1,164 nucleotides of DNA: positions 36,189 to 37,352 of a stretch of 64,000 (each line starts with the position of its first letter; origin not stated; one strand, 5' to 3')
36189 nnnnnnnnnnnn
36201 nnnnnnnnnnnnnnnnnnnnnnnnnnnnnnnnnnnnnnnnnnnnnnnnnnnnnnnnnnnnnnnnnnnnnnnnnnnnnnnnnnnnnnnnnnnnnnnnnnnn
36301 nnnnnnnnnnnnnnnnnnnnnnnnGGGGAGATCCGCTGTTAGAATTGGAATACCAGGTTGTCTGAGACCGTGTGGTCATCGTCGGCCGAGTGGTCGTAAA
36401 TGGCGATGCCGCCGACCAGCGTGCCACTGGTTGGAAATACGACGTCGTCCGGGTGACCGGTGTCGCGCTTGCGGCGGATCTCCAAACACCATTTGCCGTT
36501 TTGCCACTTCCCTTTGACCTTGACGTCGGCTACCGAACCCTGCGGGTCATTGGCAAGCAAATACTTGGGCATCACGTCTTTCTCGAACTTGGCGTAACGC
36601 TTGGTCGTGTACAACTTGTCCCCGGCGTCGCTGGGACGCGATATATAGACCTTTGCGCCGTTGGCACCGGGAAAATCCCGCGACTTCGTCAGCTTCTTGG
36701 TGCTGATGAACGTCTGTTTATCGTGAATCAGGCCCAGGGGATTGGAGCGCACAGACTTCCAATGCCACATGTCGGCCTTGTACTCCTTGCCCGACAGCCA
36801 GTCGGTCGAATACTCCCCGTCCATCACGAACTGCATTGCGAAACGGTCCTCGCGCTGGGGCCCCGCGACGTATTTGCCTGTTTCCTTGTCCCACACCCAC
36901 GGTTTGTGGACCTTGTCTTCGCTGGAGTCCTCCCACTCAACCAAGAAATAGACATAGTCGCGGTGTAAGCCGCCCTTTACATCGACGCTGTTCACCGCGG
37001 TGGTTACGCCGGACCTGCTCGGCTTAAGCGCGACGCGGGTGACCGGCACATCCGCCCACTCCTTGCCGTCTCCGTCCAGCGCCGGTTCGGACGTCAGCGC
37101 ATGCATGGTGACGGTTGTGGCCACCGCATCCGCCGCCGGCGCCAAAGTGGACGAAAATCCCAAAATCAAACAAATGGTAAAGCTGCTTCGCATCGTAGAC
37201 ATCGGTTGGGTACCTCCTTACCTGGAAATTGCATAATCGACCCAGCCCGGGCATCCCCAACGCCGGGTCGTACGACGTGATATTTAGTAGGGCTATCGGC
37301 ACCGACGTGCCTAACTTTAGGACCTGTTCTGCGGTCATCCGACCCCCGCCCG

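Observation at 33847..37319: FliA-type promoter drives a secreted EB_dh/DOMON-like protein together with a GAF-containing MCP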

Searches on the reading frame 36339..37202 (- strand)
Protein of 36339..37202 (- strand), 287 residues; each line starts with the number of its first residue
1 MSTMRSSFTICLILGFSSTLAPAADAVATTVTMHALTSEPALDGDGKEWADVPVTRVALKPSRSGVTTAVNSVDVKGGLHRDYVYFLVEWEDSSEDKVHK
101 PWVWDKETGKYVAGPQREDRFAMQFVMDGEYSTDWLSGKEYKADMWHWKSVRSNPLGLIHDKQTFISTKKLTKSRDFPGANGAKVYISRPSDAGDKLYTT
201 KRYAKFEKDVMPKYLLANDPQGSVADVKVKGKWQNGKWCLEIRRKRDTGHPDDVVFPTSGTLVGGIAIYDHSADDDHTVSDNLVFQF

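Call 4: search_protein_families(library=pfam, proteins=[window:36339-37202:-], max_evalue=0.01)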
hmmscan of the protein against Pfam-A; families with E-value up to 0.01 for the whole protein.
window:36339-37202:- (287 aa): 1 family
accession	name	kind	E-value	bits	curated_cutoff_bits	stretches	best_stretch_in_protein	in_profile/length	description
PF09459.16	EB_dh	-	5.5e-22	79.4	33.3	1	49-274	4-229/236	Ethylbenzene dehydrogenase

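Call 5: search_protein_families(library=ncbifam, proteins=[window:36339-37202:-], max_evalue=0.01)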
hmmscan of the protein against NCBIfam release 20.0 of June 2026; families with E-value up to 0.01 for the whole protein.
window:36339-37202:- (287 aa): 1 family
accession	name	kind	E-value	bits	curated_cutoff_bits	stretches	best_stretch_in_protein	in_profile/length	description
TIGR03477.1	DMSO_red_II_gam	subfamily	0.00011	21.5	169.85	1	39-262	10-177/206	DMSO reductase family type II enzyme, heme b subunit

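Call 10: find_homologous_proteins(query=window:36339-37202:-, max_evalue=0.001)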
Query window:36339-37202:- (287 aa): 96 proteins with E <= 0.001 among 1401 candidates.
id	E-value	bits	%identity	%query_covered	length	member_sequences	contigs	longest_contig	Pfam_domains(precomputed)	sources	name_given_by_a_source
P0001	7.3e-195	664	100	100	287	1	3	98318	PF09459.17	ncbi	-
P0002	3.5e-155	534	79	100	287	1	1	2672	PF09459.17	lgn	-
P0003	9.4e-147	506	76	99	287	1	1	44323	PF09459.17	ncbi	-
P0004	4.0e-138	478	71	100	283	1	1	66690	PF09459.17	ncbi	-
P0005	8.5e-136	470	70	99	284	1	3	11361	PF09459.17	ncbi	-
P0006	2.0e-103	364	57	96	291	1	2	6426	PF09459.17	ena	-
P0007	1.0e-100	355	54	97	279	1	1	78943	PF09459.17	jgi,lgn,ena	-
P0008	2.2e-99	350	53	97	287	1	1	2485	PF09459.17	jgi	-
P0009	7.0e-99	349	53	100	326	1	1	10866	PF09459.17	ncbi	-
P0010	7.6e-99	349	57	90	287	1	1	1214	PF09459.17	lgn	-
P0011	2.0e-98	347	53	98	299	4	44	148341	PF09459.17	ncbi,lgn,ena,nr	ncbi:MAG: hypothetical protein KDI43_06680 [Gammaproteobacteria bacterium]|nr:hypothetical protein [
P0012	1.4e-97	345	52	99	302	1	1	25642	PF09459.17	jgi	jgi:hypothetical protein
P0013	3.8e-97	343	52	96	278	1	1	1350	PF09459.17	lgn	-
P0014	4.0e-97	343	53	100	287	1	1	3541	PF09459.17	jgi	-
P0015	5.4e-94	333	53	90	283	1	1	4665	PF09459.17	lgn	-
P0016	8.3e-94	332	63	77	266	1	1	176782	PF09459.17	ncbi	-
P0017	3.2e-93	330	51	100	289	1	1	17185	PF09459.17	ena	-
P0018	4.2e-93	330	49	100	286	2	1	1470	PF09459.17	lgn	-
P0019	4.6e-93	330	51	99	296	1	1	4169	PF09459.17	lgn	-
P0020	9.6e-93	329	52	95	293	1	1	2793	PF09459.17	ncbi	-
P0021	1.8e-92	328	52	90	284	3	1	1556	PF09459.17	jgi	-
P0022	1.8e-92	328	52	92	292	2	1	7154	PF09459.17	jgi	-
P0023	3.8e-92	327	52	91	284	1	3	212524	PF09459.17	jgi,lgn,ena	-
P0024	4.4e-92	326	51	99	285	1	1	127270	PF09459.17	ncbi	-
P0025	7.4e-92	326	49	98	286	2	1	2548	PF09459.17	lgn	-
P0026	8.0e-92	326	48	98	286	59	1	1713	PF09459.17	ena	-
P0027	9.4e-92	325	85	57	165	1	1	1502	PF09459.17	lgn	-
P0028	2.2e-91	324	75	66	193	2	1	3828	PF09459.17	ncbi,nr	ncbi:MAG: ethylbenzene dehydrogenase-related protein, partial [Gammaproteobacteria bacterium]|nr:eth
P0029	2.6e-91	324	51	98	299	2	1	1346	PF09459.17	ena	-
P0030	3.3e-91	324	52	100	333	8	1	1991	PF09459.17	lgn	-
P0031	1.7e-90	321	53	97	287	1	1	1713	PF09459.17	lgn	-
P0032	2.8e-90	321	52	94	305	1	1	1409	PF09459.17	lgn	-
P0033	4.3e-90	320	50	98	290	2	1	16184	PF09459.17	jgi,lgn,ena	-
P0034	1.8e-89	318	50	97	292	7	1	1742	PF09459.17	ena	-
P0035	4.1e-89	317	51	100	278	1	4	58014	PF09459.17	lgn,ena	-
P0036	4.8e-89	316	52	93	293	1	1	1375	PF09459.17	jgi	-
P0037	6.0e-89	316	49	100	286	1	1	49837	PF09459.17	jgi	jgi:hypothetical protein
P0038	7.3e-89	316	49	100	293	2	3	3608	PF09459.17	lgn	-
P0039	1.1e-88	315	51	91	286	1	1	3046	PF09459.17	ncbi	-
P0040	1.6e-88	315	52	91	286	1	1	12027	PF09459.17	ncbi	-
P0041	2.3e-88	314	53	90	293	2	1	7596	PF09459.17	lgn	-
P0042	8.9e-88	312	52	91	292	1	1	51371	PF09459.17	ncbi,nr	ncbi:MAG: hypothetical protein GY703_04440 [Gammaproteobacteria bacterium]|nr:hypothetical protein [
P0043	7.7e-87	309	50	96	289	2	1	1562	PF09459.17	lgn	-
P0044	1.2e-86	309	48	97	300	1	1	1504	PF09459.17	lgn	-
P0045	1.4e-86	308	53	91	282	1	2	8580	PF09459.17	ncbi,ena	-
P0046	1.9e-86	308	49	99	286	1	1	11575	PF09459.17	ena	-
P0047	2.8e-86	307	51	95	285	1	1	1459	PF09459.17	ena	-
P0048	4.1e-86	307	48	97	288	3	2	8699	PF09459.17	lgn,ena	-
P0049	1.5e-85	305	48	99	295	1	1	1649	PF09459.17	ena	-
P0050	1.7e-85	305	49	100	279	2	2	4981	PF09459.17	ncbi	-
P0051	6.2e-85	303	51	91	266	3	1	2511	PF09459.17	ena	-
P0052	1.3e-84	302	47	96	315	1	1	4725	PF09459.17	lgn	-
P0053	1.7e-84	302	50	90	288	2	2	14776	PF09459.17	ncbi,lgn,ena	-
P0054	2.4e-84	301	50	96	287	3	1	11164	PF09459.17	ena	-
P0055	1.5e-83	298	48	97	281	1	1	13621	PF09459.17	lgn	-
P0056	1.5e-83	298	53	85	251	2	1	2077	PF09459.17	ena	-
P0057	1.7e-83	298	50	91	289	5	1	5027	PF09459.17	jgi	jgi:hypothetical protein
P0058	2.0e-83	298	49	95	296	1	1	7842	PF09459.17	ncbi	-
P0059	2.9e-83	298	44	100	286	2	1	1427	PF09459.17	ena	-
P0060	5.2e-83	297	47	98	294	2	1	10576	PF09459.17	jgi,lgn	-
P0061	5.4e-83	297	47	100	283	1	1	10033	PF09459.17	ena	-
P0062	2.0e-82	295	49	98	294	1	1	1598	PF09459.17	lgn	-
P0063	2.1e-82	295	50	91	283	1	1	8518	PF09459.17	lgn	-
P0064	3.8e-82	294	46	98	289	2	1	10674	PF09459.17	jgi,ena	-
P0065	8.2e-82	293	47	99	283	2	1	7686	PF09459.17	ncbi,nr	ncbi:MAG: hypothetical protein GY806_16010 [Gammaproteobacteria bacterium]|nr:hypothetical protein [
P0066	4.1e-81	290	48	97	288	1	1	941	PF09459.17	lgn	-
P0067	4.4e-81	290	47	99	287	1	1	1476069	PF09459.17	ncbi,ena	-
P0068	1.6e-80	289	47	97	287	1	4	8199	PF09459.17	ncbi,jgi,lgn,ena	jgi:hypothetical protein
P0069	1.8e-80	288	46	98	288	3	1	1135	PF09459.17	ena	-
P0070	6.8e-80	286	47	98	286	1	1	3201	PF09459.17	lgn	-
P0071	1.3e-79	286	48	97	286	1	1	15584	PF09459.17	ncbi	-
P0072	1.8e-79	285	48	93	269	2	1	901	PF09459.17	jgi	jgi:hypothetical protein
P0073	2.2e-79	285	44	97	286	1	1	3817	PF09459.17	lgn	-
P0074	2.5e-79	285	50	89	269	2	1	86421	PF09459.17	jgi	jgi:hypothetical protein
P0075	4.7e-79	284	47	97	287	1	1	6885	PF09459.17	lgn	-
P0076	4.8e-79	284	47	99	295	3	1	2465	PF09459.17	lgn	-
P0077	6.4e-79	283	58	73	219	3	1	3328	PF09459.17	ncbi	ncbi:MAG: ethylbenzene dehydrogenase-related protein, partial [Sedimenticolaceae bacterium]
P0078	3.9e-78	281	47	97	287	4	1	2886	PF09459.17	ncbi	-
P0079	6.5e-78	280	46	96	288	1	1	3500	PF09459.17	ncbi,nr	ncbi:MAG: hypothetical protein GY862_03480 [Gammaproteobacteria bacterium]|nr:hypothetical protein [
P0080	6.5e-78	280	44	97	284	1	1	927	PF09459.17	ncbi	-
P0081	9.2e-78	279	44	97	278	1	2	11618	PF09459.17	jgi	-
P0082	1.6e-76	275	46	99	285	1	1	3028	PF09459.17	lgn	-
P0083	1.5e-75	272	53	84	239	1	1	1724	PF09459.17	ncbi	-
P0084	2.0e-75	272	46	93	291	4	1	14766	PF09459.17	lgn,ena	-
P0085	5.2e-73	264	43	100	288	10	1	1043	PF09459.17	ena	-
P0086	5.5e-73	264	45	91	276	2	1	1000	PF09459.17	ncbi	-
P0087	1.9e-72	262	44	98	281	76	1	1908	PF09459.17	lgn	-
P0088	8.9e-72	260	46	86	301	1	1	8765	PF09459.17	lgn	-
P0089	3.6e-71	258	42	100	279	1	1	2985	PF09459.17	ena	-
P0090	1.0e-68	250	43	87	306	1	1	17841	PF09459.17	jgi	jgi:hypothetical protein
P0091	4.2e-66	241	55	66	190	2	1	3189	PF09459.17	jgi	jgi:hypothetical protein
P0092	2.3e-64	235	57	61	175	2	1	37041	PF09459.17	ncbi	-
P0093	3.6e-60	222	55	61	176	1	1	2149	PF09459.17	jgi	jgi:hypothetical protein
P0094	1.2e-51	194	43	72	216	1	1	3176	PF09459.17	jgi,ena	-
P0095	4.5e-18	84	28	98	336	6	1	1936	PF09459.17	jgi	jgi:hypothetical protein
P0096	7.1e-8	50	33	32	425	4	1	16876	PF09459.17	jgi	jgi:ethylbenzene dehydrogenase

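Call 12: find_related_loci(query=A1, collection=genome_contigs, flank=6000)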
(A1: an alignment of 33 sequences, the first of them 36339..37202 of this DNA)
Query A1 (287 aa) in genome_contigs; peptide patterns used: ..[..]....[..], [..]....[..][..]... (x = any residue, [..] = any of these).
86 stretches matched a pattern; 60 encode a relative of the query (tblastn E <= 1e-3); 59 distinct loci.
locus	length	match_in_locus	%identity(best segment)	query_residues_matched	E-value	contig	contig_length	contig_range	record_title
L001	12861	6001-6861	76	4-287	3e-147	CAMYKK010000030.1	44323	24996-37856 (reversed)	MAG: uncultured Gammaproteobacteria bacterium isolate FCS_M_Gamma_075 genome assembly, contig: scaffold_590, whole genom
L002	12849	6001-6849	71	1-287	8e-139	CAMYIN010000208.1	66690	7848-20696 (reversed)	MAG: uncultured Gammaproteobacteria bacterium isolate ES_M_Gamma_067 genome assembly, contig: NODE_92_length_66690_cov_1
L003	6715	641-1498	50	1-287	3e-97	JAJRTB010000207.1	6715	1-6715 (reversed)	MAG: Deltaproteobacteria bacterium isolate Dive96_bin1.211 k141_3136823, whole genome shotgun sequence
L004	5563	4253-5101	51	5-287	2e-96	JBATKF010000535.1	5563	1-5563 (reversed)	MAG: Sedimenticolaceae bacterium isolate MFD10235_ilm_asm_bin25 k127_173459, whole genome shotgun sequence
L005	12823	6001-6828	52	8-287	3e-96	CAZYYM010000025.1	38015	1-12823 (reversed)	MAG TPA_asm: uncultured Gammaproteobacteria bacterium isolate binchicken_co275_23 genome assembly, contig: NODE_1086_len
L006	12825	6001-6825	52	14-287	2e-96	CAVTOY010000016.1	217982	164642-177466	MAG: uncultured Gammaproteobacteria bacterium isolate MFD03804.bin.2.2 genome assembly, contig: contig_53605, whole geno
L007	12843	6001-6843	51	5-287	1e-94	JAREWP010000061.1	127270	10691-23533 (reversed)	MAG: Candidatus Magnetocorallium paracelense isolate XS-1 k255_34859, whole genome shotgun sequence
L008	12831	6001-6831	48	11-287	9e-94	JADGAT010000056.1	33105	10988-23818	MAG: SAR324 cluster bacterium isolate nPCRbin10 nPCR_bin10_NODE_56_length_33105_cov_7.831113, whole genome shotgun seque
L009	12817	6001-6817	67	9-287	2e-113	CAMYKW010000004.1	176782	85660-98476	MAG: uncultured Gammaproteobacteria bacterium isolate FCS_M_Gamma_073 genome assembly, contig: scaffold_117, whole genom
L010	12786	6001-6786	52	27-287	9e-90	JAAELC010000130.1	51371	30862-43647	MAG: Gammaproteobacteria bacterium isolate Bco_10 BcoG_CONTIG467329, whole genome shotgun sequence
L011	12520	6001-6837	48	9-287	6e-88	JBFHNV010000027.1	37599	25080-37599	MAG: Gammaproteobacteria bacterium isolate Mix_sand08.2021.06.D.37 k141_961174_length_37599_cov_15.1279, whole genome sh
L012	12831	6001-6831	47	11-287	2e-87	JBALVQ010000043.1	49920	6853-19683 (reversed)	MAG: Amphritea sp. isolate 5NakV-12 NODE_315_length_49920_cov_11.839647, whole genome shotgun sequence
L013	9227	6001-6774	50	30-287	9e-88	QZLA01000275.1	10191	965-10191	MAG: Desulfobacteraceae bacterium isolate Madre2 k127_554036, whole genome shotgun sequence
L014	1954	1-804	49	14-287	6e-92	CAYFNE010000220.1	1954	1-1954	MAG TPA_asm: uncultured Magnetococcales bacterium isolate ERP019367_co2_107 genome assembly, contig: NODE_29139_length_1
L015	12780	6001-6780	51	28-287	1e-87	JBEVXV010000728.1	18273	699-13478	MAG: Sedimenticola sp. isolate 2 TCF1 c_000000000150, whole genome shotgun sequence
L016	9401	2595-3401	47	19-287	9e-87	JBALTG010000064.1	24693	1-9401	MAG: Motiliproteus sp. isolate 1NakV-04 NODE_64_length_24693_cov_10.102779, whole genome shotgun sequence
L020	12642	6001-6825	47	7-287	3e-85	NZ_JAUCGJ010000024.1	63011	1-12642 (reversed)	Candidatus Venteria ishoeyi isolate HSG18 NODE_24_length_63011, whole genome shotgun sequence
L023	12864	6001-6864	44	3-287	6e-84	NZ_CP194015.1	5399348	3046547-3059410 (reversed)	Amphritea sp. HPY chromosome, complete genome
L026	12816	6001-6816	46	7-287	2e-83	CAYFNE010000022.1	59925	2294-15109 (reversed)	MAG TPA_asm: uncultured Magnetococcales bacterium isolate ERP019367_co2_107 genome assembly, contig: NODE_508_length_599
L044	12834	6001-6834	40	9-287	2e-65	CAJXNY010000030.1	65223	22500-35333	MAG TPA_asm: uncultured Oceanospirillaceae bacterium isolate SRR3933262_bin.5_MetaBAT_v2.12.1_MAG genome assembly, conti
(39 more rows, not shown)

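Call 13: search_solved_structures(query=A1, max_evalue=1, show_alignments=2)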
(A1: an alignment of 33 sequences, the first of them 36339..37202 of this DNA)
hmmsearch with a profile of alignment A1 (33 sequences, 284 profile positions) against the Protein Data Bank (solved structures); distinct sequences matched with E-value up to 1: 2.
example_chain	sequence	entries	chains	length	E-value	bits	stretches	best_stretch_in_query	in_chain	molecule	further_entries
7b04_C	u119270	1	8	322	7.2e-08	35.1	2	222-274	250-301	Nitrite oxidoreductase subunit C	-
2ivf_C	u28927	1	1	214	0.014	17.7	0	222-266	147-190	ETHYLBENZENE DEHYDROGENASE GAMMA-SUBUNIT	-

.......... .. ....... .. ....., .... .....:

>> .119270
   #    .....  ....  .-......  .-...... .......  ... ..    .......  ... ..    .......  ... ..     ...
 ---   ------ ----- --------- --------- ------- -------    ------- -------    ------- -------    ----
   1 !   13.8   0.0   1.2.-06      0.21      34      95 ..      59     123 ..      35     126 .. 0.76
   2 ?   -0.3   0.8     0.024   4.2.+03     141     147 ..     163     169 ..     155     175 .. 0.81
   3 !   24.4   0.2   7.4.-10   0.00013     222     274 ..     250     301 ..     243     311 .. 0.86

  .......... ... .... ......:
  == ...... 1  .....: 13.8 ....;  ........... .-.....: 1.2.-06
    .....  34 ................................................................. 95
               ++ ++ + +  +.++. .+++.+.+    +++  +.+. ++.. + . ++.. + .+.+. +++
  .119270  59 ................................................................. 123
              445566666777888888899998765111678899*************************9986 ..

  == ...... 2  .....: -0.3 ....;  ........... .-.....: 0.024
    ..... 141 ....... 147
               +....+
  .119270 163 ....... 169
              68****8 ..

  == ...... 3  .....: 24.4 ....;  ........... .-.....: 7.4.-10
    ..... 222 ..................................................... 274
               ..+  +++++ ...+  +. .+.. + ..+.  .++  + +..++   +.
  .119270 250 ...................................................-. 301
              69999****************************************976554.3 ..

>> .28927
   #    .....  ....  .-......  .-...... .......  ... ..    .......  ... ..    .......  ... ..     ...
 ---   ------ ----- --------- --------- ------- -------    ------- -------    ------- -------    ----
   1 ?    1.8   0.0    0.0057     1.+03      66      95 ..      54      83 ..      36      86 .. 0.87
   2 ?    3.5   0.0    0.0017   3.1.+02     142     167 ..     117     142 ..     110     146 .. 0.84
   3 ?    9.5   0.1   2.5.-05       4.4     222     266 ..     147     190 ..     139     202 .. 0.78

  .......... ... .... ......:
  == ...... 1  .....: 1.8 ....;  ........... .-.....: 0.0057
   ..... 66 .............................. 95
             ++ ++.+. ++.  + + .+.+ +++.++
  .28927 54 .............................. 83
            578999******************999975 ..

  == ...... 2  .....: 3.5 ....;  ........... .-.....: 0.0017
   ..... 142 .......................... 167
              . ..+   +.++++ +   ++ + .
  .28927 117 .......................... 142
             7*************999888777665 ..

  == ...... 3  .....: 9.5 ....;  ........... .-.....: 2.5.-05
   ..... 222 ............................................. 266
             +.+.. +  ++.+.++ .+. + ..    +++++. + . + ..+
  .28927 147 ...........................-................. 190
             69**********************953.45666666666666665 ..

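Call 19: search_protein_families(library=pfam, proteins=[L003:1748-3658:+, L005:6880-8718:+, L006:6871-9150:+, L007:6933-8576:+, L008:6842-10330:+, L010:6810-9143:+, L016:3408-6593:+, L020:6905-8383:+, L023:6878-9091:+, L026:6816-10499:+], max_evalue=0.001)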
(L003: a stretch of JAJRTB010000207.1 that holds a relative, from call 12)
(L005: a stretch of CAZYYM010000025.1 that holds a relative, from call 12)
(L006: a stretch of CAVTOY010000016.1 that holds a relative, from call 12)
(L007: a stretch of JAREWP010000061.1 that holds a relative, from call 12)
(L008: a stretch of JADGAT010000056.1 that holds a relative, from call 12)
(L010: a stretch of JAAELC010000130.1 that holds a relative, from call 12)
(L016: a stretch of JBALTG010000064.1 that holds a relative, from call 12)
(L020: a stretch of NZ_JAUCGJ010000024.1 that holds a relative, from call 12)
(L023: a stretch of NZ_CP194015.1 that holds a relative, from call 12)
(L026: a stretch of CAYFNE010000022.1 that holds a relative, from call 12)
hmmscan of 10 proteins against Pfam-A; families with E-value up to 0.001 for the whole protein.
L003:1748-3658:+ (636 aa): 4 families
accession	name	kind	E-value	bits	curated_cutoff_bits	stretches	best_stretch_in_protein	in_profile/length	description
PF00015.26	MCPsignal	-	1e-32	113.8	34.6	1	399-570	2-170/172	Methyl-accepting chemotaxis protein (MCP) signalling domain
PF06103.16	DUF948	-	7.8e-05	23.2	37.2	0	509-569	28-88/89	Bacterial protein of unknown function (DUF948)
PF00672.30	HAMP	-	8.4e-05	23.3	25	1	267-302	16-51/53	HAMP domain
PF07889.17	DUF1664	-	0.00025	21.5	34.6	0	323-401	43-121/124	Protein of unknown function (DUF1664)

L005:6880-8718:+ (612 aa): 2 families
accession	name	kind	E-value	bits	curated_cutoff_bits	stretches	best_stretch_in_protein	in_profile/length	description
PF00015.26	MCPsignal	-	1.2e-41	142.9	34.6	1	396-550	17-171/172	Methyl-accepting chemotaxis protein (MCP) signalling domain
PF00672.30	HAMP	-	5.5e-08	33.5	25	1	253-303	2-52/53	HAMP domain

L006:6871-9150:+ (759 aa): 3 families
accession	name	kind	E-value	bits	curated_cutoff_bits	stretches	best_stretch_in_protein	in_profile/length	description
PF00563.25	EAL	-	5e-76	255.6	31.3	1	502-737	2-236/236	EAL domain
PF00990.26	GGDEF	-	3.6e-45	154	23.8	2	313-394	1-82/161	Diguanylate cyclase, GGDEF domain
PF00672.30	HAMP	-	0.00045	20.9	25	0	239-288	2-51/53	HAMP domain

L007:6933-8576:+ (547 aa): 3 families
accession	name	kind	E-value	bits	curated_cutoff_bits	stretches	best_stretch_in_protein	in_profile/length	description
PF02518.31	HATPase_c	-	5e-22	78.9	26.4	1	439-545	6-109/111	Histidine kinase-, DNA gyrase B-, and HSP90-like ATPase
PF00672.30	HAMP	-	1.4e-09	38.5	25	1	235-280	8-52/53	HAMP domain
PF14501.12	HATPase_c_5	-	0.00063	20.1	22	0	439-535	6-94/102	GHKL domain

L008:6842-10330:+ (1162 aa): 5 families
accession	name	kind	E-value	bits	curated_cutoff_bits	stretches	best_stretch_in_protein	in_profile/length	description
PF00072.30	Response_reg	-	7.7e-37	126.3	30.2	2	696-820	1-110/111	Response regulator receiver domain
PF02518.31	HATPase_c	-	1.1e-27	97.1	26.4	1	410-524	1-109/111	Histidine kinase-, DNA gyrase B-, and HSP90-like ATPase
PF00512.31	HisKA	-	3.4e-20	72.3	26.9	1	298-363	1-66/66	His Kinase A (phospho-acceptor) domain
PF00027.35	cNMP_binding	-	4.8e-13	49.3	27.5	1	896-968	3-79/89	Cyclic nucleotide-binding domain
PF01627.28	Hpt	-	1.1e-11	45.2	24.6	1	1075-1137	1-63/84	Hpt domain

L010:6810-9143:+ (777 aa): 2 families
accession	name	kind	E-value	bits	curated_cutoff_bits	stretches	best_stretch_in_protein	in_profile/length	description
PF00563.25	EAL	-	3.2e-72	243.2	31.3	1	510-745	2-236/236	EAL domain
PF00990.26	GGDEF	-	9.9e-45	152.6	23.8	1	321-489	1-160/161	Diguanylate cyclase, GGDEF domain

L016:3408-6593:+ (1061 aa): 5 families
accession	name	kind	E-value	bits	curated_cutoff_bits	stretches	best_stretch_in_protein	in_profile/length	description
PF02518.31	HATPase_c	-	1e-26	94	26.4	1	416-529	1-108/111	Histidine kinase-, DNA gyrase B-, and HSP90-like ATPase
PF00072.30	Response_reg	-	4.6e-25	88.4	30.2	1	699-809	1-109/111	Response regulator receiver domain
PF00512.31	HisKA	-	7e-17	61.7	26.9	1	304-369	1-66/66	His Kinase A (phospho-acceptor) domain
PF01627.28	Hpt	-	1.4e-08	35.3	24.6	1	864-932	2-66/84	Hpt domain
PF00672.30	HAMP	-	0.00081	20.1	25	0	233-285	2-52/53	HAMP domain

L020:6905-8383:+ (492 aa): 3 families
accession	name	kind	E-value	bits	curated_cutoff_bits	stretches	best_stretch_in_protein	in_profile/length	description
PF13185.12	GAF_2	-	6.6e-11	43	28.6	1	354-463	29-136/136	GAF domain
PF00672.30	HAMP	-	5.8e-07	30.2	25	1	234-283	4-53/53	HAMP domain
PF01590.32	GAF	-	4.5e-06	27.7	22.4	1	326-462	3-133/133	GAF domain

L023:6878-9091:+ (737 aa): 2 families
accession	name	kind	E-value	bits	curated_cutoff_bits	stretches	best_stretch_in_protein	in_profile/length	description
PF00563.25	EAL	-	2.1e-73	247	31.3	1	469-703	2-236/236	EAL domain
PF00990.26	GGDEF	-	2.3e-46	157.9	23.8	1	295-449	1-161/161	Diguanylate cyclase, GGDEF domain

L026:6816-10499:+ (1227 aa): 8 families
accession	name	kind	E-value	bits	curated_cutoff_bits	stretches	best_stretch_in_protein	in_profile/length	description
PF00072.30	Response_reg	-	1.7e-49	167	30.2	2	878-989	1-110/111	Response regulator receiver domain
PF02518.31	HATPase_c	-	6.8e-27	94.5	26.4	1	587-698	1-106/111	Histidine kinase-, DNA gyrase B-, and HSP90-like ATPase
PF00512.31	HisKA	-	1.6e-21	76.5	26.9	1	475-540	1-66/66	His Kinase A (phospho-acceptor) domain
PF13185.12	GAF_2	-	6e-12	46.4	28.6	1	315-447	2-129/136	GAF domain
PF00672.30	HAMP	-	5.3e-11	43.1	25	1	236-288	1-52/53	HAMP domain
PF01627.28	Hpt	-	6.6e-11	42.7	24.6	1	1042-1118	2-78/84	Hpt domain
PF01590.32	GAF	-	2.4e-08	35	22.4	1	321-448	6-128/133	GAF domain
PF13492.12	GAF_3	-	0.00069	20.5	27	0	316-455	1-129/129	GAF domain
